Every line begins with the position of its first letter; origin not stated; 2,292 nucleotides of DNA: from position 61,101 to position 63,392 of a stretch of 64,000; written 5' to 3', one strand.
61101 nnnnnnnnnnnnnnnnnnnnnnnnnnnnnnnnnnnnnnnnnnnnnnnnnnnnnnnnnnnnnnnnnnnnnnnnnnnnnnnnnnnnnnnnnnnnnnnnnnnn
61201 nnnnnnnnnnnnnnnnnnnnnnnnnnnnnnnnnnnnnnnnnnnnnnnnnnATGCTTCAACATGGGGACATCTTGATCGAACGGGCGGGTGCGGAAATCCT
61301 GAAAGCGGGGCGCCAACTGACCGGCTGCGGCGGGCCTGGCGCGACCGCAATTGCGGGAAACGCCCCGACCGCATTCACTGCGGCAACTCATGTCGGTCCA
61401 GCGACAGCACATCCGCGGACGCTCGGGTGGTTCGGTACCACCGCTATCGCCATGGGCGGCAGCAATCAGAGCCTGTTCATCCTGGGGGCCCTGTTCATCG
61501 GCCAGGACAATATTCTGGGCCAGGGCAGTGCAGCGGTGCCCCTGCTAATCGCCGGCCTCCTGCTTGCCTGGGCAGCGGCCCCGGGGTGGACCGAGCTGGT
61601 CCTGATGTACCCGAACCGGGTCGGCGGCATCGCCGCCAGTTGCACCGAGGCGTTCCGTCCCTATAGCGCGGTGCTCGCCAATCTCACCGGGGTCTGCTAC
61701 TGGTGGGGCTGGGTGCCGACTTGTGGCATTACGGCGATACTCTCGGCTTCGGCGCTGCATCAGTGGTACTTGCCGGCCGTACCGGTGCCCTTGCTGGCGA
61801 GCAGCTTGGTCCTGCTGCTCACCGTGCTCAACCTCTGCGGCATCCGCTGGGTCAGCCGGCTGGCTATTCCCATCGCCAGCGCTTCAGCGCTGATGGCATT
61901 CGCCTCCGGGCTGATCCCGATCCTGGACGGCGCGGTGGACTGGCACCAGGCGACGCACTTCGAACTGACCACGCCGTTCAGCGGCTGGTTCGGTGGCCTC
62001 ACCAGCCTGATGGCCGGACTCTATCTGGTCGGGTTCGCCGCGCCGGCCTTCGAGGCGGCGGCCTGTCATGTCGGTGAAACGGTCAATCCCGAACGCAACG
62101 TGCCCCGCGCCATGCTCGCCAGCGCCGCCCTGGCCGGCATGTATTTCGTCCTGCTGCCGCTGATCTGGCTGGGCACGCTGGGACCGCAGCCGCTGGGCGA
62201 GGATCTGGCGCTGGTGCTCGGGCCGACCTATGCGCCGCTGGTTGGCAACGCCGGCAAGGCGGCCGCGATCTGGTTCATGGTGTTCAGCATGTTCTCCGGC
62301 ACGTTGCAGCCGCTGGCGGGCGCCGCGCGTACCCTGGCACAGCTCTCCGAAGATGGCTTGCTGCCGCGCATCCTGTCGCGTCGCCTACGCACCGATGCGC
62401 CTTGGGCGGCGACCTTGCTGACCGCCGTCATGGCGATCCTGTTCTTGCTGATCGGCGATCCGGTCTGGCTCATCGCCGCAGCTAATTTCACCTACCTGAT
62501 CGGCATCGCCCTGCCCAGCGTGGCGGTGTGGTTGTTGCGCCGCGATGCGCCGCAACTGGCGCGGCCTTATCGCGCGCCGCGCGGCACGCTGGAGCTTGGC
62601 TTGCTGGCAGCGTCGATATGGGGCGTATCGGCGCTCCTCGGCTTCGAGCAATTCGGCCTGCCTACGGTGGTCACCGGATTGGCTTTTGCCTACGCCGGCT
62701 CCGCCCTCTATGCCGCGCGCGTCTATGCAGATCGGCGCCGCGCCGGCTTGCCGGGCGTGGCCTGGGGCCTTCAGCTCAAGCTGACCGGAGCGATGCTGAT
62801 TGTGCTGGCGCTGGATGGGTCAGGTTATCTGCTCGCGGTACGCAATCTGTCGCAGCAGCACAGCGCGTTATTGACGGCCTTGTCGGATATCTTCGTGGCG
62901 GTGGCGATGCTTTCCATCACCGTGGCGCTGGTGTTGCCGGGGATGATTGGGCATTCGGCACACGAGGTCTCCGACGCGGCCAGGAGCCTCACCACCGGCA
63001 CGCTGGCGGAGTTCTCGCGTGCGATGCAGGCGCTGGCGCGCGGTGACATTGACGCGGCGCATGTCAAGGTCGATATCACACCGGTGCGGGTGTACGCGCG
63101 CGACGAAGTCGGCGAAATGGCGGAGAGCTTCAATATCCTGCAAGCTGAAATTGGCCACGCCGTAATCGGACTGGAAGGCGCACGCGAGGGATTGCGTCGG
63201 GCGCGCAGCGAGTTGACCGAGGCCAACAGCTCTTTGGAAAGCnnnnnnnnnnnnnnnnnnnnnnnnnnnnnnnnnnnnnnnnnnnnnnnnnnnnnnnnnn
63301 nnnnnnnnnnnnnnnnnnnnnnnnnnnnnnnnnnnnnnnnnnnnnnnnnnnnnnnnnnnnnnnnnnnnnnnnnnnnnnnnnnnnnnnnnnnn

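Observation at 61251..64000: Amino-acid permease fused to HAMP-PAS-GGDEF: a transporter-sensor for c-di-GMP signalling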

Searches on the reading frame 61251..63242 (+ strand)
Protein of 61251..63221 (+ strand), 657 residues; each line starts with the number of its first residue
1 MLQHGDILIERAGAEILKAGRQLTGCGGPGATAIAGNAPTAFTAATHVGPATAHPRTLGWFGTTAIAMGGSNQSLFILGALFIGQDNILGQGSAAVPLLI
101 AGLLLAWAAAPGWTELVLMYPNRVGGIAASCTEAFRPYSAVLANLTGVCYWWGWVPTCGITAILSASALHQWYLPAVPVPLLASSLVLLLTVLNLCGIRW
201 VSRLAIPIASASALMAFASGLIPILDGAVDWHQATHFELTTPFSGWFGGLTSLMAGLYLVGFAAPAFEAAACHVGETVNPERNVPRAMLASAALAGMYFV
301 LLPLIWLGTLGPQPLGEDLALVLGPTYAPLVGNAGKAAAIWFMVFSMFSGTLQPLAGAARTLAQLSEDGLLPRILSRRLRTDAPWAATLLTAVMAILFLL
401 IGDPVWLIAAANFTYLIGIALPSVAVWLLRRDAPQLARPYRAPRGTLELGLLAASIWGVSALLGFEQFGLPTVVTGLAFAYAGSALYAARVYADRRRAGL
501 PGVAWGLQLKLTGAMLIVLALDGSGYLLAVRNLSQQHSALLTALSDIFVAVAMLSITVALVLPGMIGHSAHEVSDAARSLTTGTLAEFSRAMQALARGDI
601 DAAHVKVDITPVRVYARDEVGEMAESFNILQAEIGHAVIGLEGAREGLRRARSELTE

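Call 12: search_solved_structures(query=window:61251-63221:+, max_evalue=0.01, show_alignments=2)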
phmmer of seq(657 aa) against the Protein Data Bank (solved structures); distinct sequences matched with E-value up to 0.01: 13.
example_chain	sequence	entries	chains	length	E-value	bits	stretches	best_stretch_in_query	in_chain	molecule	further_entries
7ccs_B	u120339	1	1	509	4.3e-13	51.9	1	81-456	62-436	Consensus mutated Anionic Amino Acid Transporter Light Chain, Xc- System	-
9ky5_A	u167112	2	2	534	2.2e-10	43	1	175-442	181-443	Y+L amino acid transporter 2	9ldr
7p9u_B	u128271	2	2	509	4.5e-10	42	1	171-444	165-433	Cystine/glutamate transporter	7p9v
7epz_B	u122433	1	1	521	4.8e-10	41.9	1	171-444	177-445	Cystine/glutamate transporter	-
9i1z_B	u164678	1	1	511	9.3e-08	34.3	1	172-442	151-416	Y+L amino acid transporter 1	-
8x0w_B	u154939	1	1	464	9.5e-08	34.3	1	160-446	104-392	Large neutral amino acids transporter small subunit 1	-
8xxi_A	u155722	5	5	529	9.8e-08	34.2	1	172-442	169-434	Y+L amino acid transporter 1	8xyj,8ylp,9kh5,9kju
6irs_B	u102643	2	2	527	1.9e-07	33.3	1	160-446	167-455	Large neutral amino acids transporter small subunit 1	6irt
6jmq_A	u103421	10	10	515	2.1e-07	33.2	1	160-446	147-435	Large neutral amino acids transporter small subunit 1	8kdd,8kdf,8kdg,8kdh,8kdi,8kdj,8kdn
7dsk_B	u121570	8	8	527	2.2e-07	33.1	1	160-446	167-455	Large neutral amino acids transporter small subunit 1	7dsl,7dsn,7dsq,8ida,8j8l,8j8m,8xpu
8wk6_B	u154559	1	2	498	0.00056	21.8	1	173-442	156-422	Solute carrier family 7 member 13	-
3gi8_C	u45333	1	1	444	0.0022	19.8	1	141-404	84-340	Uncharacterized protein MJ0609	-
3gi9_C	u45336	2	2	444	0.0024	19.7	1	141-404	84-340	Uncharacterized protein MJ0609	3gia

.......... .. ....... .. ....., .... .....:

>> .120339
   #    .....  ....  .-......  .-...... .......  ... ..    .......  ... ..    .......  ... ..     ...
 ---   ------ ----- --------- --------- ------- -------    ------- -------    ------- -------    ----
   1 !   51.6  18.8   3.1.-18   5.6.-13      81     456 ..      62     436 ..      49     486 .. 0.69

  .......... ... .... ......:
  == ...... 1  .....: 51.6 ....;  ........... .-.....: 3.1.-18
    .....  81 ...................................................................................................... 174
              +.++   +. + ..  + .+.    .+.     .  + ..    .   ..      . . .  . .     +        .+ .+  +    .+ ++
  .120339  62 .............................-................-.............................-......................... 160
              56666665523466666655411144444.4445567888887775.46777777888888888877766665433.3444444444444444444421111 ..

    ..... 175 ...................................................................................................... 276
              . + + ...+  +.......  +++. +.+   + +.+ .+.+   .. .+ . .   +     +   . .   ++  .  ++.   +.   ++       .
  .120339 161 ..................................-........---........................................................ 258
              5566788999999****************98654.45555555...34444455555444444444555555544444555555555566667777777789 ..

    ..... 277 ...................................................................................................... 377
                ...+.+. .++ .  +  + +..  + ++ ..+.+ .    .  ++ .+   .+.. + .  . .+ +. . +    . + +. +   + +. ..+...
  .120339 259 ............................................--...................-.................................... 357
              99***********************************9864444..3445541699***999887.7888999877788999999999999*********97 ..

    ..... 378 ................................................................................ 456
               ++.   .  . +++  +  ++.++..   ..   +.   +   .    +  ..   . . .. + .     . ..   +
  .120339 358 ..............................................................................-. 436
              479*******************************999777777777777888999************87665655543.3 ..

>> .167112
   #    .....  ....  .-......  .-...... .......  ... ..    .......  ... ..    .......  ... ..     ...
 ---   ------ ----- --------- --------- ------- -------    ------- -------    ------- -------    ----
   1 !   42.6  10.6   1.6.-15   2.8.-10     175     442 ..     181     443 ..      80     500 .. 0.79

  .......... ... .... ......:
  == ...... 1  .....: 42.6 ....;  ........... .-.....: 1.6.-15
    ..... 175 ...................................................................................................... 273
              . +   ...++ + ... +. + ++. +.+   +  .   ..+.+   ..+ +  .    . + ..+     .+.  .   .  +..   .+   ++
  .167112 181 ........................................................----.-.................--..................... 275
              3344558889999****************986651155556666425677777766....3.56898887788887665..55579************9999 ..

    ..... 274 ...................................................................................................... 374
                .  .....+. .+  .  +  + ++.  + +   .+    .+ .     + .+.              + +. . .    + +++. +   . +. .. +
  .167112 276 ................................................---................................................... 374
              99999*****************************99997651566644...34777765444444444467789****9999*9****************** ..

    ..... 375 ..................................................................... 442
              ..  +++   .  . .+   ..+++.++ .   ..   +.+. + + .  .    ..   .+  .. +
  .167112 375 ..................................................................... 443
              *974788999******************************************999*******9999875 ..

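Call 32: search_solved_structures(query=A2, max_evalue=0.001, show_alignments=4)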
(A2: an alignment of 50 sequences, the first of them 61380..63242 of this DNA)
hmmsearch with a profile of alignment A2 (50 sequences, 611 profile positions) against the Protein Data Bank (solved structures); distinct sequences matched with E-value up to 0.001: 21.
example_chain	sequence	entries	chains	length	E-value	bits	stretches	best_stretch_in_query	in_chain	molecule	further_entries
9ky5_A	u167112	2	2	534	7.2e-15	57.8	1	122-439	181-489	Y+L amino acid transporter 2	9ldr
7ccs_B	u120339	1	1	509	6.3e-14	54.6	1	122-408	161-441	Consensus mutated Anionic Amino Acid Transporter Light Chain, Xc- System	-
9i1z_B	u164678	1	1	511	3.2e-13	52.3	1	120-436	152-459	Y+L amino acid transporter 1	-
8xxi_A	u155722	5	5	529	3.5e-13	52.2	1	120-436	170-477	Y+L amino acid transporter 1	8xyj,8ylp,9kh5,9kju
7p9u_B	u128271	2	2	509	1e-12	50.7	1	120-393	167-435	Cystine/glutamate transporter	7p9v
7epz_B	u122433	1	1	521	1.1e-12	50.6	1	120-393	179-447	Cystine/glutamate transporter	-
7b00_A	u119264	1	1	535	1.1e-10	44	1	122-445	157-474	Large neutral amino acids transporter small subunit 2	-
8a6l_B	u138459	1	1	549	1.2e-10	43.9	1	122-445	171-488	Large neutral amino acids transporter small subunit 2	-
7cmh_B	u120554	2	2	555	1.2e-10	43.8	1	122-445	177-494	Large neutral amino acids transporter small subunit 2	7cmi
8x0w_B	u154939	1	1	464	2.7e-10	42.6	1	109-405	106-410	Large neutral amino acids transporter small subunit 1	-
6jmq_A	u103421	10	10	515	3.9e-10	42.1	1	109-405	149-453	Large neutral amino acids transporter small subunit 1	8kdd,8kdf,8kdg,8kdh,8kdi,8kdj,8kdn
7dsk_B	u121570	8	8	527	4.1e-10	42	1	109-405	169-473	Large neutral amino acids transporter small subunit 1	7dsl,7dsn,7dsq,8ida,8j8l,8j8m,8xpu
6irs_B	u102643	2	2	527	4.1e-10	42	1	109-405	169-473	Large neutral amino acids transporter small subunit 1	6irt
5oqt_A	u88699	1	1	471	5.4e-10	41.7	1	126-394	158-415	Amino acid transporter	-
6f34_A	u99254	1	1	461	1.1e-09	40.7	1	126-394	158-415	Amino acid transporter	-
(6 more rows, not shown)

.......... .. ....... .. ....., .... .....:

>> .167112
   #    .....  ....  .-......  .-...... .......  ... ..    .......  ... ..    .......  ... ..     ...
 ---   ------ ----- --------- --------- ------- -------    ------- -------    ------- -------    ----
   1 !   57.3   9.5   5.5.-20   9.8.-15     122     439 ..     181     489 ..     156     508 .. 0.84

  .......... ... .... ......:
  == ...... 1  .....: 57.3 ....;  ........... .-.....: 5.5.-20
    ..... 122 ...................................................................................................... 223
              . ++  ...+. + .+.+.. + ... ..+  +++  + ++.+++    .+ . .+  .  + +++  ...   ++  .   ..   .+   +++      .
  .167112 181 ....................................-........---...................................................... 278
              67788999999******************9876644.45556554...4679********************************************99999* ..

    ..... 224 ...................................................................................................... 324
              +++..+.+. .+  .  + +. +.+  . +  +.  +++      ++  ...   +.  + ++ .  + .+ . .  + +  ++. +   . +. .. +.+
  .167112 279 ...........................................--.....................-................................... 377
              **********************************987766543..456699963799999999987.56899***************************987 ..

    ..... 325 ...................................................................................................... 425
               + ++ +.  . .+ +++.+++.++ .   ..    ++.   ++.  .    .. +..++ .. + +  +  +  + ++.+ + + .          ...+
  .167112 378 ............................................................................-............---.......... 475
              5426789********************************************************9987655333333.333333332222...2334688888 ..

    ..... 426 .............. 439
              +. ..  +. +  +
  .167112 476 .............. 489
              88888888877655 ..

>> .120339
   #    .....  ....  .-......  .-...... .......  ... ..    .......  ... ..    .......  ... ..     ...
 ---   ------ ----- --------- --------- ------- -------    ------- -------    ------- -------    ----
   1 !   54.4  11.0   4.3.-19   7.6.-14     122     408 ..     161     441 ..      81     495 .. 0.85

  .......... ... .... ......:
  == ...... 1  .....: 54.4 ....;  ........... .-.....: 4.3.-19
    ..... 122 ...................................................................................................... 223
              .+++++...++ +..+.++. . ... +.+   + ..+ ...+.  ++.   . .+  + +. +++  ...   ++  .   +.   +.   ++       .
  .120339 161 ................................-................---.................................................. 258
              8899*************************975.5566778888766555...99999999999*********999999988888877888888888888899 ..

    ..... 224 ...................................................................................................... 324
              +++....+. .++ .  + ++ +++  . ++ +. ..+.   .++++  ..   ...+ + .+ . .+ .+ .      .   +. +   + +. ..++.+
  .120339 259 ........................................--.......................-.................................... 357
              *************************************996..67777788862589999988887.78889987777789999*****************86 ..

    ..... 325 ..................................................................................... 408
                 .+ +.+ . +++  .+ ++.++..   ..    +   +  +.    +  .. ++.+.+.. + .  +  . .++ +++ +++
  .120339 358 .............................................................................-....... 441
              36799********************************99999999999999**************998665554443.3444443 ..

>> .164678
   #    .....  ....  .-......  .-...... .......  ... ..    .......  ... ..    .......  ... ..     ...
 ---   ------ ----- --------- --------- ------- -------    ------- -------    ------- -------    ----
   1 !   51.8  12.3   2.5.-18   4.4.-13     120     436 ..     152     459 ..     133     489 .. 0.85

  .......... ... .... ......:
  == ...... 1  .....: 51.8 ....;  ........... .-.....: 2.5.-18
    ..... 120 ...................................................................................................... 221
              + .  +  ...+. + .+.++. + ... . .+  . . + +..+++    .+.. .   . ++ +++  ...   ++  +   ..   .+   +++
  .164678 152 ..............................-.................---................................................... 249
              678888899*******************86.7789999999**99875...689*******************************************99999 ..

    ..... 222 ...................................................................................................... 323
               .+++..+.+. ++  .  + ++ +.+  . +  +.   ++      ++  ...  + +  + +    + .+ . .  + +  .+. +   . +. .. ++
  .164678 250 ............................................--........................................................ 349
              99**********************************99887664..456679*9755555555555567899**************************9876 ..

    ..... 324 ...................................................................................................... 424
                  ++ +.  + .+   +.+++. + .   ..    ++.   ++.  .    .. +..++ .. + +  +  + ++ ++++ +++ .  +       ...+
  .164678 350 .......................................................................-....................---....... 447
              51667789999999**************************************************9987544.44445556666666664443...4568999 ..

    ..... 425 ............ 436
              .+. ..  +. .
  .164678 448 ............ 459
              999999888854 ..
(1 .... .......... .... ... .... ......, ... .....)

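Call 44: predict_structure(alignment_id=A3)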
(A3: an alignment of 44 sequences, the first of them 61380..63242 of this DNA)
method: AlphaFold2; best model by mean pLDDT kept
length: 621 residues; sequences in the alignment: 44
mean_pLDDT: 80.1   pTM: 0.77
mean pLDDT of the five models: 80.1, 79.6, 78.9, 76.7, 61.7
residues with pLDDT >= 90: 71; 70-90: 462; 50-70: 76; < 50: 12
segments of 3 or more residues with pLDDT < 50: 1-7
pLDDT, mean of each block of 10 residues (from residue 1): 45 88 80 70 67 87 85 90 85 77 82 82 82 88 93 89 89 88 90 84 83 78 78 91 88 86 85 65 72 81 84 89 87 90 94 81 71 71 86 86 85 80 73 78 81 72 71 78 76 70 75 61 52 72 84 83 77 69 82 84 87 87 81
secondary structure, 60 per line:
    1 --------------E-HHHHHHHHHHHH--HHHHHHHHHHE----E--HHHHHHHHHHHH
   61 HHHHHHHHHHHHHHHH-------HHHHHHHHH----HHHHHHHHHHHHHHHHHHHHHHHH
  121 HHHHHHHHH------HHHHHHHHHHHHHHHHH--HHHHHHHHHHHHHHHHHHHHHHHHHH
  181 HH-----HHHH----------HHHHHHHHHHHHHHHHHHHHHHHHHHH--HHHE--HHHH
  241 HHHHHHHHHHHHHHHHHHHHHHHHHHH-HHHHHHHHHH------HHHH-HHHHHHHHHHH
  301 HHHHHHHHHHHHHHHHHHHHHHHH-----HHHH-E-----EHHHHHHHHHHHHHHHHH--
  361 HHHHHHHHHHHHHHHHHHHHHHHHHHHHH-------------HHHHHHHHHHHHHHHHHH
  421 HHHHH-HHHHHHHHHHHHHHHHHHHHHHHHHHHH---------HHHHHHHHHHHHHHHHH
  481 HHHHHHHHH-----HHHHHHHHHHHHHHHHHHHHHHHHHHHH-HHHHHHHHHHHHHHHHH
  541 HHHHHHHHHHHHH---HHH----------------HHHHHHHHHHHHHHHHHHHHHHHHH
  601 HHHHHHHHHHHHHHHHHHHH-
elements in order: H17-28 H31-40 H49-76 H84-92 H97-129 H136-152 H155-182 H188-191 H202-228 H237-267 H269-278 H285-288 H290-324 H330-333 H342-358 H361-389 H403-425 H427-454 H464-489 H495-522 H524-553 H576-620

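Call 47: search_protein_representatives(protein=window:61380-63242:+)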
Query: 621 residues. Proteins with E-value up to 0.001 (for the whole library): 1640; up to 1e-10: 585; up to 1e-30: 276. The best 150 are listed.
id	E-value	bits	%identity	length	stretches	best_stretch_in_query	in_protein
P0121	1.2e-277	939.0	70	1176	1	3-620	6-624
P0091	3.8e-274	927.5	68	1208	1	10-619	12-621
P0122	4.0e-273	924.1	71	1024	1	8-619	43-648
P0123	1.6e-263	892.4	67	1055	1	25-619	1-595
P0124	2.8e-262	888.3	67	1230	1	5-619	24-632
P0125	2.3e-254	862.2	65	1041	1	9-619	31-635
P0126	1.4e-250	849.7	64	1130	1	9-617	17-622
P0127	4.1e-249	844.8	65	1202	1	8-613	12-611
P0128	2.2e-248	842.4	63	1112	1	5-616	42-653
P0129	4.1e-244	828.3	68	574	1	8-558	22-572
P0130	1.8e-243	826.2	62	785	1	6-620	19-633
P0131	3.1e-241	818.8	64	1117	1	10-614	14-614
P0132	1.5e-239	813.2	65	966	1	25-612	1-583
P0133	2.9e-239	812.3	62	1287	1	7-619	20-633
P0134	1.8e-236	803.1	64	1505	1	9-612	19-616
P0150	4.0e-159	547.6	44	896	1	11-620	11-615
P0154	2.5e-154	531.8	42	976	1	15-620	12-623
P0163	3.9e-143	494.8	42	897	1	14-621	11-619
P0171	1.7e-123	430.0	39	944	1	11-619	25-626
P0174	1.6e-116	406.9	38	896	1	9-619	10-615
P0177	2.6e-108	379.8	36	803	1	37-620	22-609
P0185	3.8e-100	352.8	34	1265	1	11-616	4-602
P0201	4.8e-87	309.6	32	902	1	6-621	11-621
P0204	8.8e-84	298.8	31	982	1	10-620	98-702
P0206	7.7e-80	285.8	30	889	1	13-616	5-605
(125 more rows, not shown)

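Call 48: fold_search(model_id=the predicted structure, library=pdb)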
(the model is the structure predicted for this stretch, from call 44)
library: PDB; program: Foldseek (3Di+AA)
matches with E <= 10: 729; with E <= 0.001: 263
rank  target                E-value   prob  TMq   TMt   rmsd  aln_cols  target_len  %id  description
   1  8kdg_B                2.4e-13  1.00  0.57  0.76   7.8       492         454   20  Structure of LAT1-CD98hc-Fab170 in complex with BCH, consensus map (released 2025-02-12)
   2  8xyj                  2.2e-12  1.00  0.58  0.77   3.9       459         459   19  Structure of y+LAT1 bound with Lys (released 2025-01-22)
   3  8wns_B                2.4e-12  1.00  0.57  0.75   7.6       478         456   19  Cryo EM map of SLC7A10 in the apo state (released 2024-05-15)
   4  9ky5_A                2.5e-12  1.00  0.57  0.75   4.4       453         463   19  Structure of y+LAT2 bound with Arg (released 2025-04-23)
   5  8kdd_B                2.7e-12  1.00  0.58  0.77   3.9       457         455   20  Structure of LAT1-CD98hc-Fab170 in complex with JPH203, consensus map (released 2025-02-12)
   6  8j8m_B                3.0e-12  1.00  0.55  0.71   7.3       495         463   19  Overall structure of the LAT1-4F2hc bound with tryptophan (released 2024-07-10)
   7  7cmh_B                4.8e-12  1.00  0.57  0.75   7.7       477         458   19  The LAT2-4F2hc complex in complex with tryptophan (released 2020-12-23)
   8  8a6l_B                4.8e-12  1.00  0.53  0.70   5.3       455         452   19  Human 4F2hc-LAT2 heterodimeric amino acid transporter in complex with anticalin D11vs (released 2022-11-09)
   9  8xxi                  6.5e-12  1.00  0.56  0.73   8.2       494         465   18  Structure of y+LAT1 bound with Leu (released 2025-01-22)
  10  8ylp_B                8.3e-12  1.00  0.57  0.74   8.3       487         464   19  Overall structure of the y+LAT1-4F2hc bound with Arg (released 2025-03-12)
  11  5j4n_B                8.7e-12  1.00  0.55  0.75   4.5       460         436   18  Crystal structure of the L-arginine/agmatine antiporter AdiC in complex with agmatine at 2.6 Angstroem resolution (released 2016-08-31)
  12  7dsk_B                9.9e-12  1.00  0.57  0.74   3.8       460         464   20  Overall structure of the LAT1-4F2hc bound with JX-075 (released 2021-03-10)
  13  8wnt_B                1.0e-11  1.00  0.60  0.79   5.4       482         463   20  Cryo EM map of SLC7A10 with L-Alanine substrate (released 2024-05-15)
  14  3ob6_A                1.5e-11  1.00  0.58  0.81   4.1       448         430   17  Structure of AdiC(N101A) in the open-to-out Arg+ bound conformation (released 2011-03-16)
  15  9h76_A                1.6e-11  1.00  0.54  0.75   5.3       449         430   18  Bacterial LAT transporter BASC in complex with L-Ala and NB53 (released 2025-01-01)
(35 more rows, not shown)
